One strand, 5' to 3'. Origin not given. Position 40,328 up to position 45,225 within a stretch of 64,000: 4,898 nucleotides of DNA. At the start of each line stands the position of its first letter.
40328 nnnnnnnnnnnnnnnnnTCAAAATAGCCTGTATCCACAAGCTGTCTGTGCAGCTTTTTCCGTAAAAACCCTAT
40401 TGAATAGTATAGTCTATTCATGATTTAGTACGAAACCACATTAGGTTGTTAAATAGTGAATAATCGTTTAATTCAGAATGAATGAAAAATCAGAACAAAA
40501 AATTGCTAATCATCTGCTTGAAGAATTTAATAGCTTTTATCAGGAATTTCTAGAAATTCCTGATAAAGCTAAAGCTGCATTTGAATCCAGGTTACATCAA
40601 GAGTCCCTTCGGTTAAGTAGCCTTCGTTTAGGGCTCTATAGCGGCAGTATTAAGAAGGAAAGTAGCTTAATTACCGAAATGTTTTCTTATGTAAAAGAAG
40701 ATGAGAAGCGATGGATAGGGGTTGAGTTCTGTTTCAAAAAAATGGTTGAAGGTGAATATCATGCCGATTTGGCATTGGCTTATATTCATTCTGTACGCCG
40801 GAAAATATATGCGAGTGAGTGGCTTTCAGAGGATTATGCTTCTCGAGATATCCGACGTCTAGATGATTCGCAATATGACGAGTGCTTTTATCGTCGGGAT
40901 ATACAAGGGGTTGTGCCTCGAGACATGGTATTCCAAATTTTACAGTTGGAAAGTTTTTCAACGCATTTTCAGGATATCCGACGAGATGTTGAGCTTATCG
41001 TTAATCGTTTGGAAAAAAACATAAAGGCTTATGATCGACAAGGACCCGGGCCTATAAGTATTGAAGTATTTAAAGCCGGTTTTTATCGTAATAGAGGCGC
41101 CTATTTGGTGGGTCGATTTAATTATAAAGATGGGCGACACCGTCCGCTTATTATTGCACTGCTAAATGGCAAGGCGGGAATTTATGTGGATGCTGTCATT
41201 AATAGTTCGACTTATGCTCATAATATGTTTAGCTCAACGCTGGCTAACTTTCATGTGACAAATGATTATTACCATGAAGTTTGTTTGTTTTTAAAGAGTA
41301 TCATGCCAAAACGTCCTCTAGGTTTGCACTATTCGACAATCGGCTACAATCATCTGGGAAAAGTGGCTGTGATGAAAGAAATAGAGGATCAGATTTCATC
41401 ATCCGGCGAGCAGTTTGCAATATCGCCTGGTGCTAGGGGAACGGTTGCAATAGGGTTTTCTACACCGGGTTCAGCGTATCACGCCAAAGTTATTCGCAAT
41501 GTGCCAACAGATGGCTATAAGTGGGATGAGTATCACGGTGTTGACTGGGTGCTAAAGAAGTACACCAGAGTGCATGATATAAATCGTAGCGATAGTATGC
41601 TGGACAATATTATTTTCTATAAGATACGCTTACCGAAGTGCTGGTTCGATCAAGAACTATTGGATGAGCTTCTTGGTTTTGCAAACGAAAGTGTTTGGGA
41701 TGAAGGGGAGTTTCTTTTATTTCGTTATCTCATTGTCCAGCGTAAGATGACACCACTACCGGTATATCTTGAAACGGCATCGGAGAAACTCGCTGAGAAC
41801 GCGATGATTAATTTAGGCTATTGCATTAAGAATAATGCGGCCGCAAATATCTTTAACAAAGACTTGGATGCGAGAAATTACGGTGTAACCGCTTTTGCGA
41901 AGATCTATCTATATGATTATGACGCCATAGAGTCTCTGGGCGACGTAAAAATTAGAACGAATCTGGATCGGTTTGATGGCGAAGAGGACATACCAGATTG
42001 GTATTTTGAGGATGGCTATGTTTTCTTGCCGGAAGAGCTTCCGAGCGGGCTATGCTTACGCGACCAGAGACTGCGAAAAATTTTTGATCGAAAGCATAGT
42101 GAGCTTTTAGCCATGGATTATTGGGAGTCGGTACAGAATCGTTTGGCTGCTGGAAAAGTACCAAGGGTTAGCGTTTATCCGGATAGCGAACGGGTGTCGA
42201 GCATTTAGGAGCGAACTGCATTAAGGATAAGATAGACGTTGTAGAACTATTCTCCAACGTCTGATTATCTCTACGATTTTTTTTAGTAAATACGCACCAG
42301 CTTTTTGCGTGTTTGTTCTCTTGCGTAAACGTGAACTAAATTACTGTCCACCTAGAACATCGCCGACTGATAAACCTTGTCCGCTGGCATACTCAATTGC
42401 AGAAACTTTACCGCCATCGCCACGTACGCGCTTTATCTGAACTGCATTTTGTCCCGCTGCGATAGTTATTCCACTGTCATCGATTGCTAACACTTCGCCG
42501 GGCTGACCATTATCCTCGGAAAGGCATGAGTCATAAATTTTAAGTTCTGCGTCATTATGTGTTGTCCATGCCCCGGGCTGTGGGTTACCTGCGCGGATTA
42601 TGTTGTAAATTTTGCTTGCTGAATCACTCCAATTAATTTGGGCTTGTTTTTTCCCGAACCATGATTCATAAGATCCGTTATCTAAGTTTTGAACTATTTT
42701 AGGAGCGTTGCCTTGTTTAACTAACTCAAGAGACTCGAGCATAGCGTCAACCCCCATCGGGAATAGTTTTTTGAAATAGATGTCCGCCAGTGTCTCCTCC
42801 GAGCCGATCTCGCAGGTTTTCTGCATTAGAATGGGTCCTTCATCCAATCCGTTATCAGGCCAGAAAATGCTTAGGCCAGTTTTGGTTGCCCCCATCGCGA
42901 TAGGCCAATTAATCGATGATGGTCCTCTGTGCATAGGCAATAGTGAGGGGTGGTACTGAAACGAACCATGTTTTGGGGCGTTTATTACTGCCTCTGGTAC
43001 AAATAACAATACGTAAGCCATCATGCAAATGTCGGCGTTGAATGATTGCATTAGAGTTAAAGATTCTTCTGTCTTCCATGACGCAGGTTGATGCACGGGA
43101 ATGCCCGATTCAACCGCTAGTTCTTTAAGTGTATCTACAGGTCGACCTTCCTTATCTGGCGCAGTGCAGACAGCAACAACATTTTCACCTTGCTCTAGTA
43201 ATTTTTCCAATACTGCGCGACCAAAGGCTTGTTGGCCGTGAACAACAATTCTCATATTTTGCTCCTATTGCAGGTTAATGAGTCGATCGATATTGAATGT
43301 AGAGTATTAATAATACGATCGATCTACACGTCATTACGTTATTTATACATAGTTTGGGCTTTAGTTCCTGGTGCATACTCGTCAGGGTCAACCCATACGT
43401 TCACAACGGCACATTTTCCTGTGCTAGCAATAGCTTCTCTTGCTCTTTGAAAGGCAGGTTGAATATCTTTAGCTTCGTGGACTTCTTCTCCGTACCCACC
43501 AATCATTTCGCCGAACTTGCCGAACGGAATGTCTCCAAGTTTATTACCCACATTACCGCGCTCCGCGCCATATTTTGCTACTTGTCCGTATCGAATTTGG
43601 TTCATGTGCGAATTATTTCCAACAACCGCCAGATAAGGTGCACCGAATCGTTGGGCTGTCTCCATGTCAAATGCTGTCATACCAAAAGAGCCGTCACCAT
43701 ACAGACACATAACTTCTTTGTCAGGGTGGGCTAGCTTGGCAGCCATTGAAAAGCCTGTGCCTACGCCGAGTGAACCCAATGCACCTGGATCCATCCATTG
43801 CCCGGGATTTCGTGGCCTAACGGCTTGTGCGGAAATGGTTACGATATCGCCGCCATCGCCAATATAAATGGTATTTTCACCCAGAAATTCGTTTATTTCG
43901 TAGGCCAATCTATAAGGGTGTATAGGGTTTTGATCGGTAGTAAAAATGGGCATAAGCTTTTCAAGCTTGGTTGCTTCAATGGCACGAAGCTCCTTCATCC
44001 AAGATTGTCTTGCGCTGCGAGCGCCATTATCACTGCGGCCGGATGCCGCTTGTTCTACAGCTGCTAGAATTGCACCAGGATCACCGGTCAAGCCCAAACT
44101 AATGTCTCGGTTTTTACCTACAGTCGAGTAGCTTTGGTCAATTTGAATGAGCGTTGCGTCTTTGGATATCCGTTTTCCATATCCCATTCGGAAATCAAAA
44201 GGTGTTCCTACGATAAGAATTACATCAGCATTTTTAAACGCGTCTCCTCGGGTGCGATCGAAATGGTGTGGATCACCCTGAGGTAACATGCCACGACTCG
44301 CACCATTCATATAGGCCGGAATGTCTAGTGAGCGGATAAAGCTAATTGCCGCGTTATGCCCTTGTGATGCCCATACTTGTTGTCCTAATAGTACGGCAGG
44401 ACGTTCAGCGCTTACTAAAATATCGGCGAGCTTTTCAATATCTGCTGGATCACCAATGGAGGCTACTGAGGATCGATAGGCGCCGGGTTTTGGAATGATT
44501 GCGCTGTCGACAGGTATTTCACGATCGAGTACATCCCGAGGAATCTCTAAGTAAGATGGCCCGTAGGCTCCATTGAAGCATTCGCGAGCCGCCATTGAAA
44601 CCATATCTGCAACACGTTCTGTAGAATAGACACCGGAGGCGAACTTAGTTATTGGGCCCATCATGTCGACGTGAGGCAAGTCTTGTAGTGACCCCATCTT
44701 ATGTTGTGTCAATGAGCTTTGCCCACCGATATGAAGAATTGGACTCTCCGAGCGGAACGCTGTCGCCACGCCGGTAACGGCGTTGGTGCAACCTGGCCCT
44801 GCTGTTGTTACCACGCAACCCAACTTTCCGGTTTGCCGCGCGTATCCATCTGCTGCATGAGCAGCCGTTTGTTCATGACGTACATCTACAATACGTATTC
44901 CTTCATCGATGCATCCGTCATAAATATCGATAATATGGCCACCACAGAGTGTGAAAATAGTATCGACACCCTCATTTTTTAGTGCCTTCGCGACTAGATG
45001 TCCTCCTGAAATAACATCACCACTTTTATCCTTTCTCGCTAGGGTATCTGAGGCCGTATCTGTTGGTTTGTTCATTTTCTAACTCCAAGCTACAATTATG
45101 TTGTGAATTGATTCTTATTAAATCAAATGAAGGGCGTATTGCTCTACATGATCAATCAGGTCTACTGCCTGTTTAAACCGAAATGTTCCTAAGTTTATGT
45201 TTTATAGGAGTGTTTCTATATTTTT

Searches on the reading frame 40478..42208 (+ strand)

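Call 10: search_protein_families(library=pfam, proteins=[window:40478-42208:+], max_evalue=0.00001)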
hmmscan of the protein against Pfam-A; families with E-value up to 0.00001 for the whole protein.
window:40478-42208:+ (576 aa): 2 families
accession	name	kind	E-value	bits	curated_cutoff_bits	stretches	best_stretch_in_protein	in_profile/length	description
PF06315.17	AceK_kinase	-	1.6e-58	198.7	29.3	1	311-568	1-255/256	Isocitrate dehydrogenase kinase/phosphatase (AceK) kinase domain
PF20423.3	AceK_regulatory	-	5.7e-56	190.4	25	1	10-309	1-301/302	Isocitrate dehydrogenase kinase/phosphatase (AceK), regulatory domain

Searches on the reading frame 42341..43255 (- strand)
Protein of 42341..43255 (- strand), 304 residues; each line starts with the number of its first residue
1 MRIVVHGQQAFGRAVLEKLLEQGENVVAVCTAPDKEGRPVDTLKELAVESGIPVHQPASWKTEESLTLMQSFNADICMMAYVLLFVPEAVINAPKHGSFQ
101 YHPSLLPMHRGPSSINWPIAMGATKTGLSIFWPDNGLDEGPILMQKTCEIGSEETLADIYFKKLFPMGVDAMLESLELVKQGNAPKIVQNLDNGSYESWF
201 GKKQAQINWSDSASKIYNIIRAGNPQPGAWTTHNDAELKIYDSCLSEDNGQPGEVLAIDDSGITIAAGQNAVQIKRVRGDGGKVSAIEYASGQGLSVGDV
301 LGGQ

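Call 10: search_protein_families(library=pfam, proteins=[window:42341-43255:-], max_evalue=0.00001)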
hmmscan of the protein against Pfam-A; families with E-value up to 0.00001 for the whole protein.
window:42341-43255:- (304 aa): 2 families
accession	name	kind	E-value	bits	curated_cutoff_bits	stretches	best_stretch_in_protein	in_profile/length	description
PF00551.24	Formyl_trans_N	-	2.8e-27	96.1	26.1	1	1-160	1-166/181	Formyl transferase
PF02911.23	Formyl_trans_C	-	3.6e-21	75.6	21.1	1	202-288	4-93/100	Formyl transferase, C-terminal domain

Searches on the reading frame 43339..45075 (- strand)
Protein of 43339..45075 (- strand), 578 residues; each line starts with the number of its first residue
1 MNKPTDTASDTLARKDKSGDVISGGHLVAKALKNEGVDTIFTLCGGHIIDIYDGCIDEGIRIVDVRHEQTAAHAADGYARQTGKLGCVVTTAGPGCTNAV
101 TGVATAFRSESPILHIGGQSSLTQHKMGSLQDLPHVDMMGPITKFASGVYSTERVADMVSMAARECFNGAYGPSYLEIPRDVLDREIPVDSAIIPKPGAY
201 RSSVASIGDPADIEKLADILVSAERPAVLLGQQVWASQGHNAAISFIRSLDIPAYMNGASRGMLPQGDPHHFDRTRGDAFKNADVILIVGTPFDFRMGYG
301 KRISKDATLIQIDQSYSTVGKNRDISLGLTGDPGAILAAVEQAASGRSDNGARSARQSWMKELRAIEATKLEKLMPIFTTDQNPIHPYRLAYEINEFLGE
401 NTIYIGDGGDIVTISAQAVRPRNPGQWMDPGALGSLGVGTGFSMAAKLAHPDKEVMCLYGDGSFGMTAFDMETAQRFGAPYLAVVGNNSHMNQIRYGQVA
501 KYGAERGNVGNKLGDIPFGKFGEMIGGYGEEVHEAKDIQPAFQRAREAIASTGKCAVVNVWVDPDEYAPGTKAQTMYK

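Call 10: search_protein_families(library=pfam, proteins=[window:43339-45075:-], max_evalue=0.00001)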
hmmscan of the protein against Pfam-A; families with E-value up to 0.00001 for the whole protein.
window:43339-45075:- (578 aa): 3 families
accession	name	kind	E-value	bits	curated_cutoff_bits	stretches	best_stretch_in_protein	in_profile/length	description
PF02776.23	TPP_enzyme_N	-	1.6e-38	131.5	26.8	1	23-132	2-113/119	Thiamine pyrophosphate enzyme, N-terminal TPP binding domain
PF02775.26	TPP_enzyme_C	-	1.1e-25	90.7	21.9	1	407-559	1-150/151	Thiamine pyrophosphate enzyme, C-terminal TPP binding domain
PF00205.28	TPP_enzyme_M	-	4e-23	82.1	30.4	1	213-339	1-136/137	Thiamine pyrophosphate enzyme, central domain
